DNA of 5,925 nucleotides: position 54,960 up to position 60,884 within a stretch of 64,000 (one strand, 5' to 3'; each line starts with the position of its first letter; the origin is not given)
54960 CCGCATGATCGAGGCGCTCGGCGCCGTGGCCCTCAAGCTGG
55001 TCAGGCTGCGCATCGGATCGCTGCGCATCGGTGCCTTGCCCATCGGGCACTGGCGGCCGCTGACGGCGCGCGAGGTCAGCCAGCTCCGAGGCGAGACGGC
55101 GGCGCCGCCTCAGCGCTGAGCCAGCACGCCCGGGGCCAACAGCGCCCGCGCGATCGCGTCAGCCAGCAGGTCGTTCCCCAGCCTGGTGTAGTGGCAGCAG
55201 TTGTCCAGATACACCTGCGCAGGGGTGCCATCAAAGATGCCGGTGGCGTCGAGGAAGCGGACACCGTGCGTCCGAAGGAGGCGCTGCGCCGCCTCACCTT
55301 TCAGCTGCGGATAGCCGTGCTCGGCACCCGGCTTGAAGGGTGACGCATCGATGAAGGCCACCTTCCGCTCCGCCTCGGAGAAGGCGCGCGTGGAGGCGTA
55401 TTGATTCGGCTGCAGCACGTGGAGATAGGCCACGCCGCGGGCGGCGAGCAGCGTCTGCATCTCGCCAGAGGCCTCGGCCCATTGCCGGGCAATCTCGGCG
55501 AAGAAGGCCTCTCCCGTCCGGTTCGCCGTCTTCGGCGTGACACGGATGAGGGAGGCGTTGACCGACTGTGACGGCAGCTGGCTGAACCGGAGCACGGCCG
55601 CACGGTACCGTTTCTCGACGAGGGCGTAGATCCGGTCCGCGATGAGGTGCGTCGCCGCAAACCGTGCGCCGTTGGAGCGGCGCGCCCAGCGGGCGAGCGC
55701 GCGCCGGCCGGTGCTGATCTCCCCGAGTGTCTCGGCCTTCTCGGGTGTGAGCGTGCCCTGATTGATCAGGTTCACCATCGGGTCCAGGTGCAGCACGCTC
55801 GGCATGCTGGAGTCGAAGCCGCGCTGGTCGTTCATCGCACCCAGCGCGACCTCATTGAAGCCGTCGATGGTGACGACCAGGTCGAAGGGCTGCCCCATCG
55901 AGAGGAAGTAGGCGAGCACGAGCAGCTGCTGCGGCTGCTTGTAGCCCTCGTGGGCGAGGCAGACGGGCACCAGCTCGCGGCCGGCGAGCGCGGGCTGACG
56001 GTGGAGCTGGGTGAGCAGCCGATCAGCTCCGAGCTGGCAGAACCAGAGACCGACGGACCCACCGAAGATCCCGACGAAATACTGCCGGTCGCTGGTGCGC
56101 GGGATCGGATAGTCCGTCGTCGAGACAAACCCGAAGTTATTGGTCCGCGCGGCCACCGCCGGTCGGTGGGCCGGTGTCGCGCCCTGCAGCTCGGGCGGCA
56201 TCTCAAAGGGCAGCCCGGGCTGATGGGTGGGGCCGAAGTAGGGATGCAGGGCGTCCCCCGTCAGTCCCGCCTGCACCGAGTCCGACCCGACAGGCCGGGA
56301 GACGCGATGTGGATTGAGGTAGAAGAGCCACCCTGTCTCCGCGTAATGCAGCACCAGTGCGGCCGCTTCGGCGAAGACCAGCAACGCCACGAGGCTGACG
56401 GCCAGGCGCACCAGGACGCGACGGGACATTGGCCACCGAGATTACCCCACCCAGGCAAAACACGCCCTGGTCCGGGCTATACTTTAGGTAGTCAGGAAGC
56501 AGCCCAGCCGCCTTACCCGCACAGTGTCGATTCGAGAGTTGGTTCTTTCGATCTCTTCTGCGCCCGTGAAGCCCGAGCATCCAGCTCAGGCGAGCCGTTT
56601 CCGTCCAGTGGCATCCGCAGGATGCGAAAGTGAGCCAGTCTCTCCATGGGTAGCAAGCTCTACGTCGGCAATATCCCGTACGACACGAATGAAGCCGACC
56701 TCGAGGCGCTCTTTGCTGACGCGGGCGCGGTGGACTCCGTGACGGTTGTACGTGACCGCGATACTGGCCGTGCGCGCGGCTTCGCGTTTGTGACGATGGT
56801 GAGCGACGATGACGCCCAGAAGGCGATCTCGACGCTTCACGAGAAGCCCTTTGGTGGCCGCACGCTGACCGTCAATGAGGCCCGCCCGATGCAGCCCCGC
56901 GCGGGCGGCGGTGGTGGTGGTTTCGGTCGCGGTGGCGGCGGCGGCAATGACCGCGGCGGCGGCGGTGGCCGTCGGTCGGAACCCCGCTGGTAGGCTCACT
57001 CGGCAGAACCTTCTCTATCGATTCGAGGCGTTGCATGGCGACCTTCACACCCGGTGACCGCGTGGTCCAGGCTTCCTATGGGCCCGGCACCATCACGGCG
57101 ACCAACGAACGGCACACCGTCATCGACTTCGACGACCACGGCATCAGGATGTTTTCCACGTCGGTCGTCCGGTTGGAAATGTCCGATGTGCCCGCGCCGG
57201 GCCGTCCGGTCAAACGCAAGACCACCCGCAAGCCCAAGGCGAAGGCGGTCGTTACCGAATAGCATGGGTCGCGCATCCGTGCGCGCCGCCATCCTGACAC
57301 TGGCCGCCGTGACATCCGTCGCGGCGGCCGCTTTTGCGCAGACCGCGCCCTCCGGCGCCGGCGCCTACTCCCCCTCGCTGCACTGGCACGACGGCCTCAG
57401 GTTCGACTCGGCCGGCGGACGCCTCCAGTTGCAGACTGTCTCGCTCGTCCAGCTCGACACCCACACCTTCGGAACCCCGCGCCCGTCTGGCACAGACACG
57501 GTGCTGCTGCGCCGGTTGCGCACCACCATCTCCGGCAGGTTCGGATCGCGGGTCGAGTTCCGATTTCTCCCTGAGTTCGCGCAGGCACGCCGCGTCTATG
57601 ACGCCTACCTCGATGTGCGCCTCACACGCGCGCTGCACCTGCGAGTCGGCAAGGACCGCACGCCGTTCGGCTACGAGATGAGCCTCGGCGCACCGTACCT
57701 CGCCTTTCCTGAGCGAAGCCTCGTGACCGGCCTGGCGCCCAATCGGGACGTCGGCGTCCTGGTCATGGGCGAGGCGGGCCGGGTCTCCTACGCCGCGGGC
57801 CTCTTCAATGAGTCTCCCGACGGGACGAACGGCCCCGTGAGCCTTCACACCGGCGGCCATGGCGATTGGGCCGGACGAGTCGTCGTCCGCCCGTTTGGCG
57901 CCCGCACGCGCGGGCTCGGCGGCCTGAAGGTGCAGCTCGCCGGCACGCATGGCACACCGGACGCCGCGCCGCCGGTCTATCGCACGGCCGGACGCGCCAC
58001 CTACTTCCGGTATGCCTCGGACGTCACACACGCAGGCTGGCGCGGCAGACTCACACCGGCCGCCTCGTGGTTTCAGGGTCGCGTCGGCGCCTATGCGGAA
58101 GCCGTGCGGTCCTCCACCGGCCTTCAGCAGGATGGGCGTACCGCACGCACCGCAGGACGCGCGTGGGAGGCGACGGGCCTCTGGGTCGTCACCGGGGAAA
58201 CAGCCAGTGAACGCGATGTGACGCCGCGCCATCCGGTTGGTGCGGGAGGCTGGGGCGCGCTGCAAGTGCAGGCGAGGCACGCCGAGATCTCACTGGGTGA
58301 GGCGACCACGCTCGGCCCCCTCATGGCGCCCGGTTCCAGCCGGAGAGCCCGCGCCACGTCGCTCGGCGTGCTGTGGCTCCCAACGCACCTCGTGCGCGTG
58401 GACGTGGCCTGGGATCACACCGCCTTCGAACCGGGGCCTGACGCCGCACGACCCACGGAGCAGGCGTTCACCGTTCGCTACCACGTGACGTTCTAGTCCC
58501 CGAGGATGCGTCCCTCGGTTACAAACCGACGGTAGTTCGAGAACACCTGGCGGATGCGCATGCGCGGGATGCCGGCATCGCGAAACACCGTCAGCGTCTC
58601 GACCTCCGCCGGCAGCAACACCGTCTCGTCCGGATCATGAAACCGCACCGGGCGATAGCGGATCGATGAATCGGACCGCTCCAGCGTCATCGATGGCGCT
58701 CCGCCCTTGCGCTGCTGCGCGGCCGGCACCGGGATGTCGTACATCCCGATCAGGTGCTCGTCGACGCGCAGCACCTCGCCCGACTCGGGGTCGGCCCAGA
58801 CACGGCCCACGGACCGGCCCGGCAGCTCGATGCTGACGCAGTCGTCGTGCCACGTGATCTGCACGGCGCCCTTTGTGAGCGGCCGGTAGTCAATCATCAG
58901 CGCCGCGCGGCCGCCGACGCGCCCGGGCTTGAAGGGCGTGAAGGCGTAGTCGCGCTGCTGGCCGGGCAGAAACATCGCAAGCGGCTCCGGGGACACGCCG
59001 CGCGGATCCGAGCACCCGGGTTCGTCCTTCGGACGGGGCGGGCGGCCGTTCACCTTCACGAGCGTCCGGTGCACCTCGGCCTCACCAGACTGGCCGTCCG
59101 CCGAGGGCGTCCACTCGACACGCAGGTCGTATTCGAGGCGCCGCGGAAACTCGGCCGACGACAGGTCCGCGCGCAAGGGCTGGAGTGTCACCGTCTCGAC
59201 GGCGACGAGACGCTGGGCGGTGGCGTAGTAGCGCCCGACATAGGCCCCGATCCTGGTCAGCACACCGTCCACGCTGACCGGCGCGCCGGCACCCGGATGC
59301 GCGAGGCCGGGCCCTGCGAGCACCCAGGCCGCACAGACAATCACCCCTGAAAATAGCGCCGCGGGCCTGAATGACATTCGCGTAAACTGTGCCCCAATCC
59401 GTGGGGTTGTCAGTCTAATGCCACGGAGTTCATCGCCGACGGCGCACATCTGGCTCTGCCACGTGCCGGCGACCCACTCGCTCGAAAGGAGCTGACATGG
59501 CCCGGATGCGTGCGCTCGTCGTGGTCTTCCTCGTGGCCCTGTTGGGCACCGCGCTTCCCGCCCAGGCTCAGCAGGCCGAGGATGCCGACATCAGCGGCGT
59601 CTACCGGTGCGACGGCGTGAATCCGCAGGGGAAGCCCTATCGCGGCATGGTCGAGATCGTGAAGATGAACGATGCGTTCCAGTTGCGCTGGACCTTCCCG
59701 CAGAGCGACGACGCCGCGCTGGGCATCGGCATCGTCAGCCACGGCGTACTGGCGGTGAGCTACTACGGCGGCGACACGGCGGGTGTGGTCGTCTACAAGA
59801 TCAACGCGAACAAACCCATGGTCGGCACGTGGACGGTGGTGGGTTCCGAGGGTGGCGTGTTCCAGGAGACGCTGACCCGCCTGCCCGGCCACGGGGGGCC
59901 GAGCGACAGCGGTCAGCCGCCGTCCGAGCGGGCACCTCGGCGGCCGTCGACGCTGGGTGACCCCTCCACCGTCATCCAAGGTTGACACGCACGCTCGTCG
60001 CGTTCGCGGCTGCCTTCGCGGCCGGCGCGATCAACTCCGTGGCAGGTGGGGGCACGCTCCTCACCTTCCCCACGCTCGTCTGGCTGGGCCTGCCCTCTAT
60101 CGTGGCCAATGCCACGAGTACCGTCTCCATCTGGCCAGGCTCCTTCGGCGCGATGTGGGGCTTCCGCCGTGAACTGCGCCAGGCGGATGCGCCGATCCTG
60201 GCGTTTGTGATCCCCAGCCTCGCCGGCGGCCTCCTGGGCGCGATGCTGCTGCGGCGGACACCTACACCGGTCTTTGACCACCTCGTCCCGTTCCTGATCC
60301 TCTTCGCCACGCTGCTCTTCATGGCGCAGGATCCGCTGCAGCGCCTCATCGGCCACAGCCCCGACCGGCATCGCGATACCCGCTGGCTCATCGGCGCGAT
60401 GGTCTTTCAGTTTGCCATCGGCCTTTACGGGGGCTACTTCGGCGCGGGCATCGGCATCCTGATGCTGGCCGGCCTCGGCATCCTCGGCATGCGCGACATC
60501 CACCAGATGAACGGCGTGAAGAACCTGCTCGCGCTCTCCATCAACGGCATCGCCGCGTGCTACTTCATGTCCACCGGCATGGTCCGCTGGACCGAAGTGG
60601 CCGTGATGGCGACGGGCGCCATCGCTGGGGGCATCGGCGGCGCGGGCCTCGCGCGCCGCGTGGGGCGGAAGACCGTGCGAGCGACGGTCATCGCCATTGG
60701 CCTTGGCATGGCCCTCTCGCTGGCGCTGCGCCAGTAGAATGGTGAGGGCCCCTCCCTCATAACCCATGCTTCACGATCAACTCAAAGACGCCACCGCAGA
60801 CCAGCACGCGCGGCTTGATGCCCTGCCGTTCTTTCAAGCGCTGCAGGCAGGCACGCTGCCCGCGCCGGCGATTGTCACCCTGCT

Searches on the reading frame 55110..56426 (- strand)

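Call 51: search_protein_families(library=pfam, proteins=[window:55110-56426:-], max_evalue=0.001)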
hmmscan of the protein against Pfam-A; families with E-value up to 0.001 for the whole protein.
window:55110-56426:- (438 aa): 1 family
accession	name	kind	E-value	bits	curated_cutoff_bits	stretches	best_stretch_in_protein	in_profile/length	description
PF16822.11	ALGX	-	0.0008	19.6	26.5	0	309-431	22-132/268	SGNH hydrolase-like domain, acetyltransferase AlgX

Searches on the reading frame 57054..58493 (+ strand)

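Call 51: search_protein_families(library=pfam, proteins=[window:57054-58493:+], max_evalue=0.001)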
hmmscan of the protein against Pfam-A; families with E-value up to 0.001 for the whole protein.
window:57054-58493:+ (480 aa): 1 family
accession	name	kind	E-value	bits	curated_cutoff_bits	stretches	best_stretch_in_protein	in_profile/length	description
PF07396.17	Porin_O_P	-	3.2e-13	50.1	20.9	1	148-451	26-339/370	Phosphate-selective porin O and P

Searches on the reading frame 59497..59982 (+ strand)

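Call 3: search_protein_families(library=pfam, proteins=[window:59497-59982:+], max_evalue=1)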
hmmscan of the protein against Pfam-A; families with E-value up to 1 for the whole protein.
window:59497-59982:+ (162 aa): 1 family
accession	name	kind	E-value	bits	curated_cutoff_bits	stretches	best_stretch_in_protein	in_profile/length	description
PF19159.5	DUF5841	-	0.25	12.1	25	1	24-55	9-40/48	Family of unknown function (DUF5841)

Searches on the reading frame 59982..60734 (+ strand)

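Call 3: search_protein_families(library=pfam, proteins=[window:59982-60734:+], max_evalue=1)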
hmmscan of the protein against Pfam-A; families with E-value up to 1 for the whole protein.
window:59982-60734:+ (251 aa): 1 family
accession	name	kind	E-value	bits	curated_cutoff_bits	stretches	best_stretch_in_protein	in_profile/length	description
PF01925.25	TauE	-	2.5e-41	142.4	32.6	1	8-247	2-237/237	Sulfite exporter TauE/SafE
